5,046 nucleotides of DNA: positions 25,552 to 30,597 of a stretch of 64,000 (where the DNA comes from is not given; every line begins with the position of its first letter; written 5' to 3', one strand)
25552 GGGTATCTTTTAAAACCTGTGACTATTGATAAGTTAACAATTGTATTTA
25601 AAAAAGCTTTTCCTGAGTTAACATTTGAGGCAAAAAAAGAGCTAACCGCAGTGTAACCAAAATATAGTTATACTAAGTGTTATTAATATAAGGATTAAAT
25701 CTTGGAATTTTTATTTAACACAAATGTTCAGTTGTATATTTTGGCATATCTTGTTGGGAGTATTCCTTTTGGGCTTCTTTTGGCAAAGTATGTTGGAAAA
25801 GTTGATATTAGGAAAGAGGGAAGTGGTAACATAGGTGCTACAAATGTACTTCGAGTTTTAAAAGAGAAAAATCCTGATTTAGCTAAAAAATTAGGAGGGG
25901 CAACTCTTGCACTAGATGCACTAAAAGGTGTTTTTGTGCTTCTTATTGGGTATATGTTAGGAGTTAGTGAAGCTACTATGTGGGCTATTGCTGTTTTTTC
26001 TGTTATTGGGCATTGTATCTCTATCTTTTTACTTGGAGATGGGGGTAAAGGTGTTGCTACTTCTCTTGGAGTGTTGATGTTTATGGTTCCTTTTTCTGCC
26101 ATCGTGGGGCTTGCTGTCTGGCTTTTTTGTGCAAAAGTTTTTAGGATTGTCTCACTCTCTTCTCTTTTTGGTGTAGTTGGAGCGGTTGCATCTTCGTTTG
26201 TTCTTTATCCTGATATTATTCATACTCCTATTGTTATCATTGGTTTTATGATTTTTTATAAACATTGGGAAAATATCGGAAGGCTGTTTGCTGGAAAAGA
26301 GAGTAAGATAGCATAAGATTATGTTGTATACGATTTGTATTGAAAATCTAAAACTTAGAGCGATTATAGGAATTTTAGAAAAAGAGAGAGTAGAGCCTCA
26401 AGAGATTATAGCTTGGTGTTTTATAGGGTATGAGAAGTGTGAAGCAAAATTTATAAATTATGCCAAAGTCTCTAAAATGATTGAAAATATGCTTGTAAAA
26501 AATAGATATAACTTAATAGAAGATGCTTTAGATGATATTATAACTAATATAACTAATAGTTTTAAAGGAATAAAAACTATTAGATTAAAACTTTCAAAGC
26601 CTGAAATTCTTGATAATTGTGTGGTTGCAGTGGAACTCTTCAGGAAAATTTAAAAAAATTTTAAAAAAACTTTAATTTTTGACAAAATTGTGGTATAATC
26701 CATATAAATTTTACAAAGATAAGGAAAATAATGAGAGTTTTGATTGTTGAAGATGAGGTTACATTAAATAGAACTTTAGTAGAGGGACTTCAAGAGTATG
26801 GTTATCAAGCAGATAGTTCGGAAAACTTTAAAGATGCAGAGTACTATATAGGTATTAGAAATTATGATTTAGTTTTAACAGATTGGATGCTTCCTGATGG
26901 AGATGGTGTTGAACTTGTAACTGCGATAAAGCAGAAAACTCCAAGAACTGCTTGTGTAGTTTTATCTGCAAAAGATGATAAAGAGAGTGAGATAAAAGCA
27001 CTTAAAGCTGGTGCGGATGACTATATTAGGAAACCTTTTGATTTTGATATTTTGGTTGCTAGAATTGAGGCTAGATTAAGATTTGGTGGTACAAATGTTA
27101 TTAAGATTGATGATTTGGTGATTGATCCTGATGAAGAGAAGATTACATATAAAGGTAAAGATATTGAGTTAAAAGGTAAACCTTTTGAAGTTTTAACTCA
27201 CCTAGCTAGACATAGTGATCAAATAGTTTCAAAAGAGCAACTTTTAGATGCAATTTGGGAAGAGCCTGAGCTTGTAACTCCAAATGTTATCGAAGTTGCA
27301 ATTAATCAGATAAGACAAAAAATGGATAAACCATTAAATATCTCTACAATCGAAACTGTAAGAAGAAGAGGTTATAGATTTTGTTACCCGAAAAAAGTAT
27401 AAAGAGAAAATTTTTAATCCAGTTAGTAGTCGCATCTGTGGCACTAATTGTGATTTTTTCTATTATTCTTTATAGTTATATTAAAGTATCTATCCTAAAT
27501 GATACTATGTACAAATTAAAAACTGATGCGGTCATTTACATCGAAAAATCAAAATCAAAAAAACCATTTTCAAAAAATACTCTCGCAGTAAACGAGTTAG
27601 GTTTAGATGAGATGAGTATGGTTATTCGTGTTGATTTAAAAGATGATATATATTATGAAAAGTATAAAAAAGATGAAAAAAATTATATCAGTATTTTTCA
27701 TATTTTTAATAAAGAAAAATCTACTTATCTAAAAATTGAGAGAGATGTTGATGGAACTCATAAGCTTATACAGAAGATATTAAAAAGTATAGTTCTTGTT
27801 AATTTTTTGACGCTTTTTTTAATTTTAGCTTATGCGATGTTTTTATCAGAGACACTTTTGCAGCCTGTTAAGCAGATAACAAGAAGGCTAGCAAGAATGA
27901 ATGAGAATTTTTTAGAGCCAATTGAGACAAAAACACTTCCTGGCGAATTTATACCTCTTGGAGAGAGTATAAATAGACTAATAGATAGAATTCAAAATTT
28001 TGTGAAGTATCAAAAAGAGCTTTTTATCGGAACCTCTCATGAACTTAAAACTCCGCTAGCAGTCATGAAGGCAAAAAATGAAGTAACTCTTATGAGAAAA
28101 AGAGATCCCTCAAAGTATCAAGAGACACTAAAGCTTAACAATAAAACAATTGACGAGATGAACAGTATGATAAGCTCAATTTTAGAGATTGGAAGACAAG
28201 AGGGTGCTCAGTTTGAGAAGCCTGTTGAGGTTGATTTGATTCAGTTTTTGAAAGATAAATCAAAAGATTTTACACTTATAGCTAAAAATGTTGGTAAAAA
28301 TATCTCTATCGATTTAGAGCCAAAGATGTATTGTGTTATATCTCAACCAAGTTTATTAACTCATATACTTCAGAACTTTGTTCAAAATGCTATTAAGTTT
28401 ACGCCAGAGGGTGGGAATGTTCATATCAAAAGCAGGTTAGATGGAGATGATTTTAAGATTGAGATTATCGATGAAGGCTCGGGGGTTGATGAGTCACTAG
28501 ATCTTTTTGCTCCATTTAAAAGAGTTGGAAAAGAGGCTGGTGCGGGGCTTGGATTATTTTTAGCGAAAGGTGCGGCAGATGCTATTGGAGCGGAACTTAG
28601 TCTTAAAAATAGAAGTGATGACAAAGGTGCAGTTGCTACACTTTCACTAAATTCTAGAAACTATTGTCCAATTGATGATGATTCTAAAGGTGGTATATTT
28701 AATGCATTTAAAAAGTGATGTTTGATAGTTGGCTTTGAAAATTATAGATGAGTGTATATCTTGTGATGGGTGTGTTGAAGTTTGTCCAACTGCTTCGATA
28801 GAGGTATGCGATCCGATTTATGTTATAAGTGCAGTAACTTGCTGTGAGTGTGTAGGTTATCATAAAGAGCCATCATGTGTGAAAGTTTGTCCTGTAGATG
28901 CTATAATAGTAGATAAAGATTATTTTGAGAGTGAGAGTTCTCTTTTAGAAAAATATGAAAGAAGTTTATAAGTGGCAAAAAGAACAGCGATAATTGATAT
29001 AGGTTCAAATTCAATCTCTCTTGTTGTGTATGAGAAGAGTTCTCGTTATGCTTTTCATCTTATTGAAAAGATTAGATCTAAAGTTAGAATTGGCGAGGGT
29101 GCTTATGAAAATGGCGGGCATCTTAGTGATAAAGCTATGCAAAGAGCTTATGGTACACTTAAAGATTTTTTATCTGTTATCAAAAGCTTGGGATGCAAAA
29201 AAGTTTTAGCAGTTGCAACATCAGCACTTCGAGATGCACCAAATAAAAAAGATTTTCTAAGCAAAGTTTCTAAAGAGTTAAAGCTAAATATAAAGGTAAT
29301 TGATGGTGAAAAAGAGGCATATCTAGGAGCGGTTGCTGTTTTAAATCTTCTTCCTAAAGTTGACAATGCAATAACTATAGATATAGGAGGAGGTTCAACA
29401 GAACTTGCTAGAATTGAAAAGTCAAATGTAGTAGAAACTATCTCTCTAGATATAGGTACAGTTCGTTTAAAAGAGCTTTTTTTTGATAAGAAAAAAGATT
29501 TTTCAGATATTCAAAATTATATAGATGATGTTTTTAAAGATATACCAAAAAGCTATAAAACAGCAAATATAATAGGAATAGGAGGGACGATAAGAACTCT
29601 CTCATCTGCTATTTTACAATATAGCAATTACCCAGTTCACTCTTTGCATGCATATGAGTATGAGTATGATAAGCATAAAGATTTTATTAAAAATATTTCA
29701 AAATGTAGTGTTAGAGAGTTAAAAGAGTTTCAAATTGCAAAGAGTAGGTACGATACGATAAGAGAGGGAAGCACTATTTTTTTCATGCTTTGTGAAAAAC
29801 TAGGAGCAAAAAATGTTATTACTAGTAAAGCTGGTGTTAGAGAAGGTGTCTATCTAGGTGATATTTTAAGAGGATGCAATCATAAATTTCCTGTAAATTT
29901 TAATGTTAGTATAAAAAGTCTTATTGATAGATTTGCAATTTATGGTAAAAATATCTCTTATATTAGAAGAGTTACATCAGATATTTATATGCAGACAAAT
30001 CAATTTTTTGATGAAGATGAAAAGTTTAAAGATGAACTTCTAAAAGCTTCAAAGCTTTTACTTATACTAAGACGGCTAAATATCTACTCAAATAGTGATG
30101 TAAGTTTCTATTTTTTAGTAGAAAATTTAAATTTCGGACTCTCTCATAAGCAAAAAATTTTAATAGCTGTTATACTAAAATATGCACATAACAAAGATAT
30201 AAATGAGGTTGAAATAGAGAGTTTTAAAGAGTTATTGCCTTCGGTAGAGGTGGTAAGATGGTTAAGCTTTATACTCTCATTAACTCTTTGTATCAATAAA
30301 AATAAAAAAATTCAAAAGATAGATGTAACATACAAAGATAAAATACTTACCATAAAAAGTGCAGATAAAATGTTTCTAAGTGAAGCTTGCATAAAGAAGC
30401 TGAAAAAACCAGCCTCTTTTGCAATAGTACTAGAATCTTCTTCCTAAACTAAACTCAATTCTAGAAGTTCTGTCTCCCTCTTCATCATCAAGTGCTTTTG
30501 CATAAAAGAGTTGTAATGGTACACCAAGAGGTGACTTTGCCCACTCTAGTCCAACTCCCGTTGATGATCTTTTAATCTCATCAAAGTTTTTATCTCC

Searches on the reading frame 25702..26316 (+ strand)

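Call 10: search_protein_families(library=pfam, proteins=[window:25702-26316:+])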
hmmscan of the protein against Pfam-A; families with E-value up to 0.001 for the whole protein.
window:25702-26316:+ (204 aa): 1 family
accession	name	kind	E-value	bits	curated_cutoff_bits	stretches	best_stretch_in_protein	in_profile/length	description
PF02660.20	G3P_acyltransf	-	3.5e-45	154.5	24.1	1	14-195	1-164/164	Glycerol-3-phosphate acyltransferase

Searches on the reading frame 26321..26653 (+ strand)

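Call 10: search_protein_families(library=pfam, proteins=[window:26321-26653:+])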
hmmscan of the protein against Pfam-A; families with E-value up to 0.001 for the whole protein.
window:26321-26653:+ (110 aa): 1 family
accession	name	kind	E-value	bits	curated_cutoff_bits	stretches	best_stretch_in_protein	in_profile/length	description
PF02152.23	FolB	-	2.8e-16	60.4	31.8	1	5-99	1-103/113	Dihydroneopterin aldolase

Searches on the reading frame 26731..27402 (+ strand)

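Call 11: search_protein_families(library=pfam, proteins=[window:26731-27402:+])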
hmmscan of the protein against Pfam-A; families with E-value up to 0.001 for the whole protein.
window:26731-27402:+ (223 aa): 2 families
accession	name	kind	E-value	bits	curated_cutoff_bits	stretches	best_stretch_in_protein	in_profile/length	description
PF00072.30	Response_reg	-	7.7e-26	90.9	30.2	1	3-113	1-111/111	Response regulator receiver domain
PF00486.34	Trans_reg_C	-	1.3e-20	73.7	26.2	1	142-217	1-77/77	Transcriptional regulatory protein, C terminal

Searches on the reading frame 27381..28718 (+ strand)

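Call 11: search_protein_families(library=pfam, proteins=[window:27381-28718:+])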
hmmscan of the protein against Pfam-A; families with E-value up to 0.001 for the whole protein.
window:27381-28718:+ (445 aa): 4 families
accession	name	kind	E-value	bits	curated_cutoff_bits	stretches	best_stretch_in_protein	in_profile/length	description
PF02518.31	HATPase_c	-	6.3e-17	62.4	26.4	1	323-424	3-108/111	Histidine kinase-, DNA gyrase B-, and HSP90-like ATPase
PF00512.31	HisKA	-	2.7e-09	37.4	26.9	1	213-274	4-64/66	His Kinase A (phospho-acceptor) domain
PF13581.12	HATPase_c_2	-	7.3e-05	23.2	27.4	1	332-405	42-113/127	Histidine kinase-like ATPase domain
PF00672.30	HAMP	-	0.0002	22.1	25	1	155-205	2-52/53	HAMP domain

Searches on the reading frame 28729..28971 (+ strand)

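Call 11: search_protein_families(library=pfam, proteins=[window:28729-28971:+])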
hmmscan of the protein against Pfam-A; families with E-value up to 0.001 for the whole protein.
window:28729-28971:+ (80 aa): 2 families
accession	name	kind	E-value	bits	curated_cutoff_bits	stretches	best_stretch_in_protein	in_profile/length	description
PF00037.32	Fer4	-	2.2e-06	27.7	21.1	1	7-24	6-23/24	4Fe-4S binding domain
PF13187.11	Fer4_9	-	0.00027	21.4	27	0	7-22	35-50/52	4Fe-4S dicluster domain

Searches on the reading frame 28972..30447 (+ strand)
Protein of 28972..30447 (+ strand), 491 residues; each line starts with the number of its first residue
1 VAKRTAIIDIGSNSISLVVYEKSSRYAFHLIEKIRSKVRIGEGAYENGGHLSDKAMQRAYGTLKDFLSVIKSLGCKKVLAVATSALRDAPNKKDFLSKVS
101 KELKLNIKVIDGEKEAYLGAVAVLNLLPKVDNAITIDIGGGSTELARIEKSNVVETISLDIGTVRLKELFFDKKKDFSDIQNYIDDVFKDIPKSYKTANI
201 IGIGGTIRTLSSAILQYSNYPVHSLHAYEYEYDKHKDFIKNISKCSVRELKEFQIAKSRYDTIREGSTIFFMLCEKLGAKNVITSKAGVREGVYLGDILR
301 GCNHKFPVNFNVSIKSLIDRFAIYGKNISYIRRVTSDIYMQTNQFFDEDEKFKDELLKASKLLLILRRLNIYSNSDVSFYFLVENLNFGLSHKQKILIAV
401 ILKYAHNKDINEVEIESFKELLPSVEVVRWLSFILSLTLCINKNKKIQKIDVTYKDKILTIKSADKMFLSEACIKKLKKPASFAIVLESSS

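Call 11: search_protein_families(library=pfam, proteins=[window:28972-30447:+])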
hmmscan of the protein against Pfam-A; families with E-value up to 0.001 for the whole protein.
window:28972-30447:+ (491 aa): 2 families
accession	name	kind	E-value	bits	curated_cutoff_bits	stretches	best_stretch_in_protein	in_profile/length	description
PF02541.22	Ppx-GppA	-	2.1e-61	208.3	27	1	18-299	1-283/285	Ppx/GppA phosphatase family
PF06277.17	EutA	-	0.00039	19.9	27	0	132-197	144-207/475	Ethanolamine utilisation protein EutA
